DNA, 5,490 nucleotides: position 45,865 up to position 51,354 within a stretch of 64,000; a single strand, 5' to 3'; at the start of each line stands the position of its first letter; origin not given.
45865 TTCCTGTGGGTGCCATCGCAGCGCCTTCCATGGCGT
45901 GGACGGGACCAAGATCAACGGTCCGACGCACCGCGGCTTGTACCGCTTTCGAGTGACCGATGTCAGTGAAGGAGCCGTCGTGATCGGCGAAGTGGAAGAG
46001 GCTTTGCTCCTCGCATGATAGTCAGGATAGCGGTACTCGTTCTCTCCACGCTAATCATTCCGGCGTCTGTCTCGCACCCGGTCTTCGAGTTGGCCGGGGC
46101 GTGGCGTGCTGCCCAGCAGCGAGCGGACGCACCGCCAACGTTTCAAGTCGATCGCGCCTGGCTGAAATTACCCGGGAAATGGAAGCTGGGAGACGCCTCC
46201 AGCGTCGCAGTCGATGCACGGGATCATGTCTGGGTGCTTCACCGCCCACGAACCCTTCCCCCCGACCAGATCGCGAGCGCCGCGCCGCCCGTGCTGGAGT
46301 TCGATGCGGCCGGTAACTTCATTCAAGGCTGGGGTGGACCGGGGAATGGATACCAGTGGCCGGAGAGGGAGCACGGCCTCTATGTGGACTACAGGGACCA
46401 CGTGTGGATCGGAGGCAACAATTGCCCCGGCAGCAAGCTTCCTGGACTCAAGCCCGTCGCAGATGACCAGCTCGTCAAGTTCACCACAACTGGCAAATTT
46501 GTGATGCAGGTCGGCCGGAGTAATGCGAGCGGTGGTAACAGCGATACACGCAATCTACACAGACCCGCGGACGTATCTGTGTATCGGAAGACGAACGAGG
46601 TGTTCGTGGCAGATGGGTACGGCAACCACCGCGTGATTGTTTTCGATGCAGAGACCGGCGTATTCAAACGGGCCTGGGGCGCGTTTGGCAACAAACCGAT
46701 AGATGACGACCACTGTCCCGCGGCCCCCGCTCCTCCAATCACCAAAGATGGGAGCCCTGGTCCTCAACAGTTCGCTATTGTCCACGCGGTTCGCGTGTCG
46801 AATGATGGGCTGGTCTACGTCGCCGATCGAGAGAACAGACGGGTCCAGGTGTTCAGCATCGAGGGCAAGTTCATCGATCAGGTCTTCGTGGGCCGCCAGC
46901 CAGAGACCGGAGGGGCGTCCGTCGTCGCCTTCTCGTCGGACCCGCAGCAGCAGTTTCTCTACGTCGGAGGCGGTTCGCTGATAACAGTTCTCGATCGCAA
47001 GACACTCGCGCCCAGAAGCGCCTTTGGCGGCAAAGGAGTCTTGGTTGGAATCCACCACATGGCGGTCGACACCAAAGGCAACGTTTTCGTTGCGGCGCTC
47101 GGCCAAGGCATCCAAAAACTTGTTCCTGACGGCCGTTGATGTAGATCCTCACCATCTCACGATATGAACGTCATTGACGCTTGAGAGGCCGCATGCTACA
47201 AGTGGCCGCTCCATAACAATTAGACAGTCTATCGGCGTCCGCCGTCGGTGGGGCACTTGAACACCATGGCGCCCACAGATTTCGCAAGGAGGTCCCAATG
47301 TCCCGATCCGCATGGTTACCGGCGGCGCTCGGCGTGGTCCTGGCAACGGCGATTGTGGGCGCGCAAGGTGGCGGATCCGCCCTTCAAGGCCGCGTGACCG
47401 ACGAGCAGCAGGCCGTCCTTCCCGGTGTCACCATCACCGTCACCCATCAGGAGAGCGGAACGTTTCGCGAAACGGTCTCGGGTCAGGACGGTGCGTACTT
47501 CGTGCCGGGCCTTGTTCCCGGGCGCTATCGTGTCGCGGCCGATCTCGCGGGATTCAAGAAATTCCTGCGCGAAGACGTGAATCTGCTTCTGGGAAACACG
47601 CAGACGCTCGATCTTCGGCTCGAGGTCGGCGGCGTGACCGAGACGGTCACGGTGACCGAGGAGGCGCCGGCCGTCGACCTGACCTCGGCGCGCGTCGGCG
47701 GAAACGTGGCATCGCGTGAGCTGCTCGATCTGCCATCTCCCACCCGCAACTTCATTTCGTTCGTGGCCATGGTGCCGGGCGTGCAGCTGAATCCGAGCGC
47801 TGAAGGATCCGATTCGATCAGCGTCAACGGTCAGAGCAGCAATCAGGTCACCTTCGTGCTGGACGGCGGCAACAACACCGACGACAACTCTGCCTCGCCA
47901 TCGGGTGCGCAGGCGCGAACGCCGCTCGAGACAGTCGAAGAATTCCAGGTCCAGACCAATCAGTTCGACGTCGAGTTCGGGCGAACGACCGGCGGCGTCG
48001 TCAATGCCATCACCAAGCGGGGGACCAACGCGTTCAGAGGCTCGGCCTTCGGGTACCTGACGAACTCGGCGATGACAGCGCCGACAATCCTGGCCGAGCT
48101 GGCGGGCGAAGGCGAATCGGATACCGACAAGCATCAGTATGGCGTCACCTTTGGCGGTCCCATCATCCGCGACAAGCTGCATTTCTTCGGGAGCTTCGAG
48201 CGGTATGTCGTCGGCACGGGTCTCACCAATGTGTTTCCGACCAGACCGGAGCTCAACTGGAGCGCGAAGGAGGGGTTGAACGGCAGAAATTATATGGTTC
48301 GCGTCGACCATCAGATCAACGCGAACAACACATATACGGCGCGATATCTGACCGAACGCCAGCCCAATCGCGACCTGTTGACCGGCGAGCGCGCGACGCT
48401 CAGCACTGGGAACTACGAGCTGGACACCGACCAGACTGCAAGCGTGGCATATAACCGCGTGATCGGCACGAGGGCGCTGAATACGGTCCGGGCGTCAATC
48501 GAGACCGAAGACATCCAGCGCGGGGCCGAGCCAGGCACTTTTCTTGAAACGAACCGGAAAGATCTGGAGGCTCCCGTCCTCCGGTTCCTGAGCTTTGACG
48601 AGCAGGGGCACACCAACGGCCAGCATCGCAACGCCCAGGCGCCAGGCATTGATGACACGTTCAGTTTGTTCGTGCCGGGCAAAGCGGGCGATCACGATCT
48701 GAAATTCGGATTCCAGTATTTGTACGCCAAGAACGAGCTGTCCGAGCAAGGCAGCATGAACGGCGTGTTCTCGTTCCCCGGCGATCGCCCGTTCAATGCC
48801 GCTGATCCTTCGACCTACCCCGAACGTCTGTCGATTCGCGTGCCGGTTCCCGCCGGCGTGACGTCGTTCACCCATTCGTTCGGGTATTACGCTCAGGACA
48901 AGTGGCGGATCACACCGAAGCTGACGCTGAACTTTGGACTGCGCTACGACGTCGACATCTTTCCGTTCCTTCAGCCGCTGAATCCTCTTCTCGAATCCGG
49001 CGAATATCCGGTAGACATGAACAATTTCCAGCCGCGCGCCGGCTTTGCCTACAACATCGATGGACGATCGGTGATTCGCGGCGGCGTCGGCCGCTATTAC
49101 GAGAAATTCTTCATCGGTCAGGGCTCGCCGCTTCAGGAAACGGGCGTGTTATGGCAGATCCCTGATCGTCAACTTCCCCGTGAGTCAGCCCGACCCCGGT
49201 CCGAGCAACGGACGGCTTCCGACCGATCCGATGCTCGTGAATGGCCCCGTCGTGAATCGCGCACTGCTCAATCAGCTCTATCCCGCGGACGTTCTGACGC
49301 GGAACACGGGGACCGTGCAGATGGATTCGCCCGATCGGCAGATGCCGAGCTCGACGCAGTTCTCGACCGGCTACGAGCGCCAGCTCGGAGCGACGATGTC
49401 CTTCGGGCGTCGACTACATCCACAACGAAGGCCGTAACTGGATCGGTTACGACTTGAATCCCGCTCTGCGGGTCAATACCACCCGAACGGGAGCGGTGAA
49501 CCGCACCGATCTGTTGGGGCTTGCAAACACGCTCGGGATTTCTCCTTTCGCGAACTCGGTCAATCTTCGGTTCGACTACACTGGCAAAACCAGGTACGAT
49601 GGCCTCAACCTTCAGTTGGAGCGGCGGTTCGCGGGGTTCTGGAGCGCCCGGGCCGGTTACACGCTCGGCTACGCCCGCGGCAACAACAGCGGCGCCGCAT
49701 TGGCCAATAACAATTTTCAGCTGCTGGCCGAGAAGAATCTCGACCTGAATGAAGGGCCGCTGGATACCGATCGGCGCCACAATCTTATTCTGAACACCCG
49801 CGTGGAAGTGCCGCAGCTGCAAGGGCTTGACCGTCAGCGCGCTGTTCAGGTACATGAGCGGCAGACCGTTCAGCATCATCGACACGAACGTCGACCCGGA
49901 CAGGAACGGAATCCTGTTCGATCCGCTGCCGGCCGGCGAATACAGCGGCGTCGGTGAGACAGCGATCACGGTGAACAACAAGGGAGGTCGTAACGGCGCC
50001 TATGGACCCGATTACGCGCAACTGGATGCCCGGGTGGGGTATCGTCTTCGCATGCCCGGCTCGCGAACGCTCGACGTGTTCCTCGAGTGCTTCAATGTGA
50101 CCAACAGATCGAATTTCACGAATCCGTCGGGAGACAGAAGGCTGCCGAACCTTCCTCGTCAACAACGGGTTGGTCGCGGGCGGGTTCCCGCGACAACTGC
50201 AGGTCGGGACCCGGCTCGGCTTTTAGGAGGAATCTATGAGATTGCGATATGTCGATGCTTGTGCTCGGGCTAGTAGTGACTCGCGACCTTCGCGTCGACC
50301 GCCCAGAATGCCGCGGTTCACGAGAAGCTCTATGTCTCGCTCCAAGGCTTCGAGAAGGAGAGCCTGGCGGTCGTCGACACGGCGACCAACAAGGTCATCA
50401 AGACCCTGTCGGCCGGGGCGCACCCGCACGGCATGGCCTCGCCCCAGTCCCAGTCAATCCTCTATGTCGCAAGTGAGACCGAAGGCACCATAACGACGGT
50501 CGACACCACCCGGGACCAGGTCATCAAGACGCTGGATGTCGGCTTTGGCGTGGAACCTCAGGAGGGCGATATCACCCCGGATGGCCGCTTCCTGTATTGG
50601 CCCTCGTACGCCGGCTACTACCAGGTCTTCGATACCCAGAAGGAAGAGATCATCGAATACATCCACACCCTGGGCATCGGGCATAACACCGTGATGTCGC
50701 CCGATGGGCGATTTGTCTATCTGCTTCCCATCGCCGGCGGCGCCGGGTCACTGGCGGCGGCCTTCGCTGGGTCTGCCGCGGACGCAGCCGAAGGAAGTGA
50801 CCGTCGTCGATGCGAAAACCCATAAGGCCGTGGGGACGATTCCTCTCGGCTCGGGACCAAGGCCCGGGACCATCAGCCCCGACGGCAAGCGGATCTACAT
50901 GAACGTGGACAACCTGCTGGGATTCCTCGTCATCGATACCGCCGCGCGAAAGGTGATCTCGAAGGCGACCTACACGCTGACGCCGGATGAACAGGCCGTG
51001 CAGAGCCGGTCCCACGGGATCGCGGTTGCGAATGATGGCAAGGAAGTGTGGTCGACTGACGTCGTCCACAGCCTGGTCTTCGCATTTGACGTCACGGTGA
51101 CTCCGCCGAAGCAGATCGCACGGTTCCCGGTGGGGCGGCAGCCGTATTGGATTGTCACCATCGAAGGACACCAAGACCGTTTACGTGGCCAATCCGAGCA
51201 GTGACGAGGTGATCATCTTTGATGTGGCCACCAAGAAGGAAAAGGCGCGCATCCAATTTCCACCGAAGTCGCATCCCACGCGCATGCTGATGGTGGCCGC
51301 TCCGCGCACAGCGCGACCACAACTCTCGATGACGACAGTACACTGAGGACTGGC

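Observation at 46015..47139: Only intact PAL-like NHL propeller; positional equivalent of the PHM-like gene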

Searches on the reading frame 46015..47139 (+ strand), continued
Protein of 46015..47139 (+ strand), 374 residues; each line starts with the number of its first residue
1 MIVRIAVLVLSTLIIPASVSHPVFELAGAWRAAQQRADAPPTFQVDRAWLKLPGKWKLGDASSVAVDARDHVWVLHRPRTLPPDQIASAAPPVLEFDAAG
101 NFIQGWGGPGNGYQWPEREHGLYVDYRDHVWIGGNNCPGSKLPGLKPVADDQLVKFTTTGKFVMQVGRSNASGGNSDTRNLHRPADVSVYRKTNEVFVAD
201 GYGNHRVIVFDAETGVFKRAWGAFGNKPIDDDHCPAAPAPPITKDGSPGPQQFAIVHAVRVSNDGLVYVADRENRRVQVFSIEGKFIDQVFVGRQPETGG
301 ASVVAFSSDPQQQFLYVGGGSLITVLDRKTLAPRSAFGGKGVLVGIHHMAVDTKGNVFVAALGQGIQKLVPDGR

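Call 87: search_protein_families(library=pfam, proteins=[P0390, P0392, P0399, P0417, P0433, P0525, P0408, P0394, P0425, P0486], max_evalue=0.001)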
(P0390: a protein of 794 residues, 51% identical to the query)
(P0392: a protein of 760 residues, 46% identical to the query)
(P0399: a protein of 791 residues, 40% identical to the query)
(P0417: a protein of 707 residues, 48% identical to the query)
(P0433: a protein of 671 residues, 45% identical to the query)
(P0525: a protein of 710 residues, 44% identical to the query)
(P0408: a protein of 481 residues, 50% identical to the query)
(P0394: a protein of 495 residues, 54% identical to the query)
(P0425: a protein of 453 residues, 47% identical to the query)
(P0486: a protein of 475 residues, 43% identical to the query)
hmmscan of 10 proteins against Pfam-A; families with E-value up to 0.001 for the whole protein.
P0390 (794 aa): 7 families
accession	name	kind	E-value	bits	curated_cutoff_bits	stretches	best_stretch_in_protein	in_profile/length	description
PF01436.27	NHL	-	4.4e-20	71.1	20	1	277-304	1-28/28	NHL repeat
PF08450.18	SGL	-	6.1e-10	39.6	26.3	0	169-199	188-220/246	SMP-30/Gluconolactonase/LRE-like region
PF13449.12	Phytase-like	-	1.9e-07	31.7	27.6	0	542-583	72-114/284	Esterase-like activity of phytase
PF10282.15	Lactonase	-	2e-07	31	21.7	1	585-736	186-321/344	Lactonase, 7-bladed beta-propeller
PF17170.10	DUF5128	-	1.8e-06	27.8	22.9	0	602-636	54-86/321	6-bladed beta-propeller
PF07494.17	Reg_prop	-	1.9e-06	27.8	20.4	0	539-556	8-23/24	Two component regulator propeller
PF16288.11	DUF4934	-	0.00012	22.5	27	0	180-231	38-91/102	Domain of unknown function (DUF4934)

P0392 (760 aa): 4 families
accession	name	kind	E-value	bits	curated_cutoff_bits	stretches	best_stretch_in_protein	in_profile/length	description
PF01436.27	NHL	-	2.6e-30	103.4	20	1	619-646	1-28/28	NHL repeat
PF17170.10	DUF5128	-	9.1e-10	38.6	22.9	0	256-296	46-83/321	6-bladed beta-propeller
PF07494.17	Reg_prop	-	1.1e-06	28.6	20.4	0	505-519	8-22/24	Two component regulator propeller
PF08450.18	SGL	-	0.00017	21.7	26.3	0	510-657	94-221/246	SMP-30/Gluconolactonase/LRE-like region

P0399 (791 aa): 6 families
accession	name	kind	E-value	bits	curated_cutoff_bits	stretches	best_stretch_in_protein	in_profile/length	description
PF01436.27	NHL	-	1.3e-23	82.2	20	0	256-278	6-28/28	NHL repeat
PF17170.10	DUF5128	-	6.1e-07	29.4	22.9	0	647-680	46-78/321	6-bladed beta-propeller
PF08450.18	SGL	-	2e-06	28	26.3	0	640-673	129-163/246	SMP-30/Gluconolactonase/LRE-like region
PF01731.26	Arylesterase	-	3.2e-06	27.7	21.3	0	643-674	52-84/86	Arylesterase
PF07494.17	Reg_prop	-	7.1e-05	23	20.4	0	47-58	12-23/24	Two component regulator propeller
PF03022.22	MRJP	-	0.00097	19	19.8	0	576-605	70-100/288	Major royal jelly protein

P0417 (707 aa): 3 families
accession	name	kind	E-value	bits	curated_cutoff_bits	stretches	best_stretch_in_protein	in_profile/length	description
PF08450.18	SGL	-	1e-30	107.6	26.3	1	63-328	2-244/246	SMP-30/Gluconolactonase/LRE-like region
PF01436.27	NHL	-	1.4e-19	69.5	20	2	574-597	5-28/28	NHL repeat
PF17170.10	DUF5128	-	2.2e-06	27.5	22.9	0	517-552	54-87/321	6-bladed beta-propeller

P0433 (671 aa): 4 families
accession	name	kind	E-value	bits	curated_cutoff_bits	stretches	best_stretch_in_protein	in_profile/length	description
PF01557.24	FAA_hydrolase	-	8.6e-51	173.1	23.9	1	87-281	8-214/214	Fumarylacetoacetate (FAA) hydrolase C-terminal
PF10370.14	Rv2993c-like_N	-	5.6e-17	62.8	21.3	1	24-72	2-50/50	Rv2993c-like, N-terminal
PF01436.27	NHL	-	2.3e-11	43.5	20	1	541-565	4-28/28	NHL repeat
PF17170.10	DUF5128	-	7.1e-06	25.9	22.9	0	541-573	46-77/321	6-bladed beta-propeller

P0525 (710 aa): 3 families
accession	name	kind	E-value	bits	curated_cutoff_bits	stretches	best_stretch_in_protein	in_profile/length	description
PF13458.12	Peripla_BP_6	-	1e-13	52.1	31.7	1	500-677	134-305/343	Periplasmic binding protein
PF01436.27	NHL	-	9.9e-10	38.4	20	0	168-196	1-27/28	NHL repeat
PF06739.17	SBBP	-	0.00052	20.3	20.5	0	352-365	14-27/38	Beta-propeller repeat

P0408 (481 aa): 3 families
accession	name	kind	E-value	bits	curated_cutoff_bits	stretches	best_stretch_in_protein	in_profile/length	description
PF01436.27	NHL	-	1.4e-14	53.8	20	1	348-375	1-28/28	NHL repeat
PF17170.10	DUF5128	-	3e-11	43.5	22.9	0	238-307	63-126/321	6-bladed beta-propeller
PF06739.17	SBBP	-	9.1e-05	22.8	20.5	0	442-456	15-29/38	Beta-propeller repeat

P0394 (495 aa): 2 families
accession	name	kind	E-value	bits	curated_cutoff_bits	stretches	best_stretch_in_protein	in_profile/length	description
PF01436.27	NHL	-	1.7e-10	40.8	20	0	265-292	1-28/28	NHL repeat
PF07494.17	Reg_prop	-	0.00041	20.7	20.4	0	128-143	9-24/24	Two component regulator propeller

P0425 (453 aa): 2 families
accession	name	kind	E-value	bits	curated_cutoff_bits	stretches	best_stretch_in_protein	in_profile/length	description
PF01436.27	NHL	-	1.4e-11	44.3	20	1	347-374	1-28/28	NHL repeat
PF17170.10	DUF5128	-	5.7e-09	36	22.9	0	407-452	54-98/321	6-bladed beta-propeller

P0486 (475 aa): 4 families
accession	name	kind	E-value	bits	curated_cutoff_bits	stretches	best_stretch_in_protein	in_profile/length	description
PF01436.27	NHL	-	7.3e-13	48.3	20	0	259-282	5-28/28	NHL repeat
PF08450.18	SGL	-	8.6e-09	35.8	26.3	0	135-169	183-217/246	SMP-30/Gluconolactonase/LRE-like region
PF07494.17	Reg_prop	-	3.1e-06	27.2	20.4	0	137-155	6-24/24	Two component regulator propeller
PF17170.10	DUF5128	-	0.00017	21.3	22.9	0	262-290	49-77/321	6-bladed beta-propeller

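Call 92: find_encoding_contigs(protein=P0001, flank=3000, max_places=2)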
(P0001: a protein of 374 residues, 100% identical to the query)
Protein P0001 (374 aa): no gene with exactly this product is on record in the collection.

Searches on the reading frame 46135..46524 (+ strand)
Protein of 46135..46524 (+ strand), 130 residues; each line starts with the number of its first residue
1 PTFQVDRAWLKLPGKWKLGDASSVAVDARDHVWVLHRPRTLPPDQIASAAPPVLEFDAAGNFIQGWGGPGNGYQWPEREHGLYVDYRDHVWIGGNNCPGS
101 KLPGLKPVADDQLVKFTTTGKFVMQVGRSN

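Call 25: search_solved_structures(query=window:46135-46524:+, max_evalue=10, show_alignments=5)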
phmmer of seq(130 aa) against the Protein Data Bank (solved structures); distinct sequences matched with E-value up to 10: 1.
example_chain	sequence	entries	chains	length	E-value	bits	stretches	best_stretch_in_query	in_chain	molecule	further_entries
9wp6_A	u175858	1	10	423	0.13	15.5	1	12-70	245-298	Glutamine synthetase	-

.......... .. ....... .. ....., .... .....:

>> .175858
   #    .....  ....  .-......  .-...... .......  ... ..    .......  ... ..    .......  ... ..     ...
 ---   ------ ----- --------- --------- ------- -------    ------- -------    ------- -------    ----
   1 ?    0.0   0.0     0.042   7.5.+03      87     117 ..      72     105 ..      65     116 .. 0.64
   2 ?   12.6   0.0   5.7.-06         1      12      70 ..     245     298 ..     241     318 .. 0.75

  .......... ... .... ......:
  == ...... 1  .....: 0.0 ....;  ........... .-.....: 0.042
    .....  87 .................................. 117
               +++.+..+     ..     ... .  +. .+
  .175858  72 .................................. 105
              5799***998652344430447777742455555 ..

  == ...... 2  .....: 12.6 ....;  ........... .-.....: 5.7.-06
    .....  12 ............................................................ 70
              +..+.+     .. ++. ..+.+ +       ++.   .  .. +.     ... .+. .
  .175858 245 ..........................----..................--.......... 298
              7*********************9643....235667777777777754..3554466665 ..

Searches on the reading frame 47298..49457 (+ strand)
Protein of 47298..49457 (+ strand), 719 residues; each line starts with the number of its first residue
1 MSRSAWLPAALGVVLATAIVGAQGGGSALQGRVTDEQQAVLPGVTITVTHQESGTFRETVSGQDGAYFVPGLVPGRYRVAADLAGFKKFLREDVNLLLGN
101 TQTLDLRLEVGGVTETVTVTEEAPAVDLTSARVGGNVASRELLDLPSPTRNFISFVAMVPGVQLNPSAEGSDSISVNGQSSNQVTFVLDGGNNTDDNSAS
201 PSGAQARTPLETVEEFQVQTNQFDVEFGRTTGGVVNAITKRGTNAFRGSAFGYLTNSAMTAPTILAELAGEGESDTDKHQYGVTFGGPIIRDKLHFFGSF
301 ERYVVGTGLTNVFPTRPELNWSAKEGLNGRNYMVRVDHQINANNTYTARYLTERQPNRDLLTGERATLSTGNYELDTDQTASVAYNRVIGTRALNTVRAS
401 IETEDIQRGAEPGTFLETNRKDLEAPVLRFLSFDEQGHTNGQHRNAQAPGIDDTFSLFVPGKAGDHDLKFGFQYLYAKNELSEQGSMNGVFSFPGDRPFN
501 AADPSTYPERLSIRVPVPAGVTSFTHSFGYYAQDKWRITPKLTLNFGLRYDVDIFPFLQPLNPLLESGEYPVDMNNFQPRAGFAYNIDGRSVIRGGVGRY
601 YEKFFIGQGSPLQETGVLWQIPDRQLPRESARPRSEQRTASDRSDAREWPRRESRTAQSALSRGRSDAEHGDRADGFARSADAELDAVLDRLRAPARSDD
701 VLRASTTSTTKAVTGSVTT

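Call 10: search_protein_families(library=pfam, proteins=[window:47298-49457:+], max_evalue=0.01)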
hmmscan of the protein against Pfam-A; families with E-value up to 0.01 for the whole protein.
window:47298-49457:+ (719 aa): 7 families
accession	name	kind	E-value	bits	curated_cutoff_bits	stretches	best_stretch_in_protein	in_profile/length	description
PF25183.1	OMP_b-brl_4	-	5.1e-56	191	30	2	324-609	149-470/838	Outer membrane beta barrel domain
PF13620.12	CarboxypepD_reg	-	6.4e-19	68.5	32.3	1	29-109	2-82/82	Carboxypeptidase regulatory-like domain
PF00593.30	TonB_dep_Rec_b-barrel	-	1.8e-09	38.4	27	1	333-602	50-242/436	TonB dependent receptor-like, beta-barrel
PF07715.20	Plug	-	1.6e-06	29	23.9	1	137-234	11-107/107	TonB-dependent Receptor Plug Domain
PF13715.12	CarbopepD_reg_2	-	4.6e-05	23.8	32.2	1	29-106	1-72/88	CarboxypepD_reg-like domain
PF17210.9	SdrD_B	-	0.0051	17.4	29.7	1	34-82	17-65/112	SdrD B-like domain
PF17802.7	SpaA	-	0.0069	17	23.1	0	34-79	8-56/91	Prealbumin-like fold domain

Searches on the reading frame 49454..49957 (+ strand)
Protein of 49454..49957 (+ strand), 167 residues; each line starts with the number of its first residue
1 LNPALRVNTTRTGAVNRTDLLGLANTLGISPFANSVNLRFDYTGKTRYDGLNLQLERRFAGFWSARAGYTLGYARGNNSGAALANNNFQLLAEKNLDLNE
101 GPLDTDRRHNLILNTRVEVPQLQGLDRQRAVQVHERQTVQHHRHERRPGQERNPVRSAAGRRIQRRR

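Call 10: search_protein_families(library=pfam, proteins=[window:49454-49957:+], max_evalue=0.01)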
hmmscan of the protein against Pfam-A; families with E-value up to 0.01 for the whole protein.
window:49454-49957:+ (167 aa): 1 family
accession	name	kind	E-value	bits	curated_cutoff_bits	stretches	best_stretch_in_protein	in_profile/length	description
PF25183.1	OMP_b-brl_4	-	1.1e-10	41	30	1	28-124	584-682/838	Outer membrane beta barrel domain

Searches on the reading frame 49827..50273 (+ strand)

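Call 10: search_protein_families(library=pfam, proteins=[window:49827-50273:+], max_evalue=0.01)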
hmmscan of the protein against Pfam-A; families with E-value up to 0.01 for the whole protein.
window:49827-50273:+ (148 aa): 1 family
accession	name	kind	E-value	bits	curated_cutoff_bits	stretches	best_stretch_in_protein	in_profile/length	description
PF25183.1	OMP_b-brl_4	-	1.3e-08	34.2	30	1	3-103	701-817/838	Outer membrane beta barrel domain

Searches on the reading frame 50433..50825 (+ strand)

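Call 10: search_protein_families(library=pfam, proteins=[window:50433-50825:+], max_evalue=0.01)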
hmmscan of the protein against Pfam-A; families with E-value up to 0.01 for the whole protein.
window:50433-50825:+ (130 aa): 2 families
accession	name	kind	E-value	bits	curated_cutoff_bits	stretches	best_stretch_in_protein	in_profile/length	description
PF02239.22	Cytochrom_D1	-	0.0001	21.4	25.5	1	10-95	7-91/368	Cytochrome D1 heme domain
PF07676.18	PD40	-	0.0054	17.1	20.9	0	47-66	16-37/38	WD40-like Beta Propeller Repeat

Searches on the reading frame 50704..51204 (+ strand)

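Call 11: search_protein_families(library=pfam, proteins=[window:50704-51204:+], max_evalue=0.01)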
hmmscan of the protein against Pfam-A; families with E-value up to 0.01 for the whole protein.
window:50704-51204:+ (166 aa): 1 family
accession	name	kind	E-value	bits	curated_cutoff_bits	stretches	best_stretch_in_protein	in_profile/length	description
PF10282.15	Lactonase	-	0.0011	18.7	21.7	1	40-131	181-274/344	Lactonase, 7-bladed beta-propeller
